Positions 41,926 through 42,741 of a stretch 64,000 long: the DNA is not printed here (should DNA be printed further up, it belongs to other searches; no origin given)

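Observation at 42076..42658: Orphan gene under a perfect CIRCE operator: candidate new member of the HrcA heat-shock regulon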

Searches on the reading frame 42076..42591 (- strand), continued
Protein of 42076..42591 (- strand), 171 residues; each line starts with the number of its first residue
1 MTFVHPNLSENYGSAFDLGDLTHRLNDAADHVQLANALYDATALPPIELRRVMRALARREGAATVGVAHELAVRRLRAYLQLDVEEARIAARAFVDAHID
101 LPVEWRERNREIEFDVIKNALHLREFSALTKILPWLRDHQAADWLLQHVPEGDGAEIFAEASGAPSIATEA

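Call 89: fold_search(model_id=the predicted structure, library=pdb)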
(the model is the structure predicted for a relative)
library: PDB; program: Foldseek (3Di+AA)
matches with E <= 10: 403; with E <= 0.001: 0
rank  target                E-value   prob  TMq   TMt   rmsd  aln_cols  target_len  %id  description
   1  4d0p                  1.0e-01  0.92  0.32  0.16   7.3       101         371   12  Crystal structure of human CSN4 (released 2014-07-23)
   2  4d10_D                3.9e-01  0.66  0.32  0.15   7.5       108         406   11  Crystal structure of the COP9 signalosome (released 2014-07-23)
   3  8whh_A                5.4e-01  0.28  0.25  0.19  10.8       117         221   12  Crystal structure of Se-Met derivative CLASP2 in complex with CLIP170 (released 2024-08-28)
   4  6yny_C1               5.4e-01  0.16  0.19  0.07  11.6       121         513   16  Cryo-EM structure of Tetrahymena thermophila mitochondrial ATP synthase - F1Fo composite dimer model (released 2020-09-30)
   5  8oz0_C                6.1e-01  0.66  0.40  0.20   7.6       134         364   10  Structure of a human 48S translation initiation complex with eIF4F and eIF4A (released 2024-02-07)
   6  8whi_A                6.1e-01  0.28  0.26  0.19  10.8       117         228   11  Crystal structure of native CLASP2 in complex with CLIP170 (released 2024-08-28)
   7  5l0y_E                7.2e-01  0.10  0.20  0.20  11.7       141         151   18  Crystal Structure of a Sec72-ssa1 c-terminal peptide fusion protein (released 2017-03-22)
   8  8whk_A                7.6e-01  0.25  0.26  0.19  10.3       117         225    9  Crystal structure of CLASP2 in complex with LL5beta (released 2024-08-28)
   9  8whh_B                7.6e-01  0.21  0.25  0.19  10.7       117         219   11  Crystal structure of Se-Met derivative CLASP2 in complex with CLIP170 (released 2024-08-28)
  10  4y6c                  8.4e-01  0.15  0.21  0.16  10.9       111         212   17  Q17M crystal structure of Podosopora anserina putative kinesin light chain nearly identical TPR-like repeats (released 2015-10-07)
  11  8gpv                  8.4e-01  0.08  0.15  0.11  12.1       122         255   16  Cytoplasmic domain structure of the MgtE Mg2+ channel from Clostridiales bacterium (released 2023-04-19)
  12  8whl_C                8.9e-01  0.20  0.25  0.19  10.7       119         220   12  Crystal structure of CLASP2 in complex with CENP-E (released 2024-08-28)
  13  7b70_I                8.9e-01  0.14  0.19  0.15  10.9        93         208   16  TRAPPCore plus C8 (355-596) and C11 (1-718) from MiniTRAPPIII (released 2021-06-09)
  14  9k85_A                9.4e-01  0.25  0.29  0.23   7.7       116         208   11  Cryo-EM structure of designed zinc-induced filament Fiber-n6-Zn1-HEHE-46 (released 2025-10-29)
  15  8g9j                  1.0e+00  0.23  0.26  0.21   7.5       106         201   18  Geometrically programmable nanomaterial construction using regularized protein building blocks (released 2024-03-13)
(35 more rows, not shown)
